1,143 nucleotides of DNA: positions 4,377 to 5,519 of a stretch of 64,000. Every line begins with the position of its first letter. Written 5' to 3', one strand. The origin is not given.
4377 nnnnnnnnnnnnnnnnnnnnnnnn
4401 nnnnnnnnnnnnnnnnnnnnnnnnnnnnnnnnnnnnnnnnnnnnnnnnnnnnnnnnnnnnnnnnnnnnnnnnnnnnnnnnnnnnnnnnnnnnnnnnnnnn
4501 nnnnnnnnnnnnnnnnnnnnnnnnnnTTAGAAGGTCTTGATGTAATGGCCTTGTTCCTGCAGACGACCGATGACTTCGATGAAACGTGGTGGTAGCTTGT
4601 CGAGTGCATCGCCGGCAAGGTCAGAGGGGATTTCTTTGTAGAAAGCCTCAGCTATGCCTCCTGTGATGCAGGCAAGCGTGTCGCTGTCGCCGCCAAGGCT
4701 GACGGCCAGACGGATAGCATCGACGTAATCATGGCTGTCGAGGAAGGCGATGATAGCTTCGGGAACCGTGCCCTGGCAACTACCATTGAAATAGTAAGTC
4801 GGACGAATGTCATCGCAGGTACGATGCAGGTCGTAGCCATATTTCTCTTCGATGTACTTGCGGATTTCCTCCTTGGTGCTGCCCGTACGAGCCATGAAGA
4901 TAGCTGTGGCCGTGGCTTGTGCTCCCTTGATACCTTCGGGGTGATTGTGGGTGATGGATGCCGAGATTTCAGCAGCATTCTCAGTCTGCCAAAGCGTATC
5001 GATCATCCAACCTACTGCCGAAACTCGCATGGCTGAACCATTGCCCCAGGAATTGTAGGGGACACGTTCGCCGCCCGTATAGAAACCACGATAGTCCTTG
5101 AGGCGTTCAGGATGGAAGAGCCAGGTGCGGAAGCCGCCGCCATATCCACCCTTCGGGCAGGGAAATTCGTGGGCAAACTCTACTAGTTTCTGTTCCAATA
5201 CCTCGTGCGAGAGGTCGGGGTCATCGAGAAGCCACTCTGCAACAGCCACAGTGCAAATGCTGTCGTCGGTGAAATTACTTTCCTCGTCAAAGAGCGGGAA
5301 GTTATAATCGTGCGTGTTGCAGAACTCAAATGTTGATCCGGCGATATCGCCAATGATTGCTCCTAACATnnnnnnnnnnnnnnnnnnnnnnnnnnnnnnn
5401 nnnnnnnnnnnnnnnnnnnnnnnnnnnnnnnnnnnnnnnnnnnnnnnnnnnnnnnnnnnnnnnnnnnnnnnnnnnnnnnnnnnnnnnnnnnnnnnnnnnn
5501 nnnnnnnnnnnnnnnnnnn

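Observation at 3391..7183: NrtR-linked ADP-ribose module with no NAD biosynthesis genes: Nudix regulator, unknown protein, ADP-ribosylglycohydrolase and a vWA/phage-domain fusion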

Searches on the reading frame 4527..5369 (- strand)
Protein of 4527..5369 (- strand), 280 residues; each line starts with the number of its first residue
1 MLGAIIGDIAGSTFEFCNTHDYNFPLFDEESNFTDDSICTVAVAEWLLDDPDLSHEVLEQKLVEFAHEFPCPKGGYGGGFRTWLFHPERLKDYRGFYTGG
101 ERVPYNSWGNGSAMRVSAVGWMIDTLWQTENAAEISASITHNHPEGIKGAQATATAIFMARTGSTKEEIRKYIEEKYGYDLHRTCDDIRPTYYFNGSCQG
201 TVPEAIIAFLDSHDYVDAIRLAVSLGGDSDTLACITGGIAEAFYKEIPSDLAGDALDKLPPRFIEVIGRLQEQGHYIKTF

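Call 3: search_protein_families(library=pfam, proteins=[window:4527-5369:-], max_evalue=0.01)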
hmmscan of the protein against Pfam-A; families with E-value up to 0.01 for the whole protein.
window:4527-5369:- (280 aa): 1 family
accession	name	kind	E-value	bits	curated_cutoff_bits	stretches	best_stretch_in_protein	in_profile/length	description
PF03747.19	ADP_ribosyl_GH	-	3.7e-34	119.2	26.2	1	1-246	3-283/287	ADP-ribosylglycohydrolase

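Call 4: search_protein_families(library=ncbifam, proteins=[window:4527-5369:-], max_evalue=0.01)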
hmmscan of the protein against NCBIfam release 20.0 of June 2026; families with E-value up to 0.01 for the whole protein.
window:4527-5369:- (280 aa): 2 families
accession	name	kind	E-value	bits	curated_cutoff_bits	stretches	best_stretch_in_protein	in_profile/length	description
NF041672.1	ADPriboarghdlase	equivalog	1.5e-09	37.1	490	1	1-248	74-335/361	ADP-ribosylarginine hydrolase Tri1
TIGR02662.1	dinitro_DRAG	equivalog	1.4e-07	31.1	337.05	1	33-248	53-260/287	ADP-ribosyl-[dinitrogen reductase] hydrolase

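Call 7: search_protein_families(library=padloc, proteins=[window:4527-5369:-], max_evalue=0.01)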
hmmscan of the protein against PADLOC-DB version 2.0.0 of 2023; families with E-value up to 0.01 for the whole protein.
window:4527-5369:- (280 aa): 0 families

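Call 8: search_protein_families(library=phrogs, proteins=[window:4527-5369:-], max_evalue=0.01)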
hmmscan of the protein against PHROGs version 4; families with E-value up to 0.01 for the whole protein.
window:4527-5369:- (280 aa): 2 families
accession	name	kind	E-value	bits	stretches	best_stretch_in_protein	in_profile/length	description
phrog_6572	-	other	1.1e-54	186.8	1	1-269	12-303/325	ADP-ribosylglycohydrolase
phrog_22100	-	unknown function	3.8e-12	47.2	2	34-189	44-196/306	-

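Call 36: search_solved_structures(query=window:4527-5369:-, max_evalue=0.001, show_alignments=1)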
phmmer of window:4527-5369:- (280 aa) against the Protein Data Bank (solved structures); distinct sequences matched with E-value up to 0.001: 15.
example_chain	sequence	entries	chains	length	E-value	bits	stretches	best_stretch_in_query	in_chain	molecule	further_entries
6g1p_A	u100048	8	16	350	1e-13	54.2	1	3-168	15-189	ADP-ribosylhydrolase like 2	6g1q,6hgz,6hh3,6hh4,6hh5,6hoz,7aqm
2qty_A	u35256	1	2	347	2.3e-12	49.7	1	31-175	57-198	Poly(ADP-ribose) glycohydrolase ARH3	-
8za7_A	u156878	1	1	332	3.3e-12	49.3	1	2-246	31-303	Lmo0067 protein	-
2g4k_A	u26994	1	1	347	4e-12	49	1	32-168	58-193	ADP-ribosylhydrolase 3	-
2foz_A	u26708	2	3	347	4e-12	49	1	32-168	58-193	ADP-ribosylhydrolase like 2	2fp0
5zqy_A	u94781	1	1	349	4.1e-12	48.9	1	32-168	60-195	Poly(ADP-ribose) glycohydrolase ARH3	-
9rfd_A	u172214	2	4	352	4.2e-12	48.9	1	32-168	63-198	ADP-ribosylhydrolase ARH3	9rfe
6d36_C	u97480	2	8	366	4.9e-12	48.7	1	32-168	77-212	Poly(ADP-ribose) glycohydrolase ARH3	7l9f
7akr_AAA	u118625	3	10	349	1.4e-11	47.2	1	32-168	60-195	ADP-ribose glycohydrolase ARH3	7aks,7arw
6d3a_C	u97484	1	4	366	1.8e-11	46.8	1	32-168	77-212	Poly(ADP-ribose) glycohydrolase ARH3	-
7l9h_C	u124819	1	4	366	1.8e-11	46.8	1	62-168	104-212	ADP-ribose glycohydrolase ARH3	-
7l9i_C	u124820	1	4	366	6.5e-11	45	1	32-168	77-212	ADP-ribose glycohydrolase ARH3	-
2cwc_A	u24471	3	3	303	3.5e-09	39.3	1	107-244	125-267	ADP-ribosylglycohydrolase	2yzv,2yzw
1t5j_A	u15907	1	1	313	1.2e-06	31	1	107-251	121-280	Hypothetical protein MJ1187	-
6dre_A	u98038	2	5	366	1.5e-05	27.4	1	2-274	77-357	ADP-ribosyl-(Dinitrogen reductase) hydrolase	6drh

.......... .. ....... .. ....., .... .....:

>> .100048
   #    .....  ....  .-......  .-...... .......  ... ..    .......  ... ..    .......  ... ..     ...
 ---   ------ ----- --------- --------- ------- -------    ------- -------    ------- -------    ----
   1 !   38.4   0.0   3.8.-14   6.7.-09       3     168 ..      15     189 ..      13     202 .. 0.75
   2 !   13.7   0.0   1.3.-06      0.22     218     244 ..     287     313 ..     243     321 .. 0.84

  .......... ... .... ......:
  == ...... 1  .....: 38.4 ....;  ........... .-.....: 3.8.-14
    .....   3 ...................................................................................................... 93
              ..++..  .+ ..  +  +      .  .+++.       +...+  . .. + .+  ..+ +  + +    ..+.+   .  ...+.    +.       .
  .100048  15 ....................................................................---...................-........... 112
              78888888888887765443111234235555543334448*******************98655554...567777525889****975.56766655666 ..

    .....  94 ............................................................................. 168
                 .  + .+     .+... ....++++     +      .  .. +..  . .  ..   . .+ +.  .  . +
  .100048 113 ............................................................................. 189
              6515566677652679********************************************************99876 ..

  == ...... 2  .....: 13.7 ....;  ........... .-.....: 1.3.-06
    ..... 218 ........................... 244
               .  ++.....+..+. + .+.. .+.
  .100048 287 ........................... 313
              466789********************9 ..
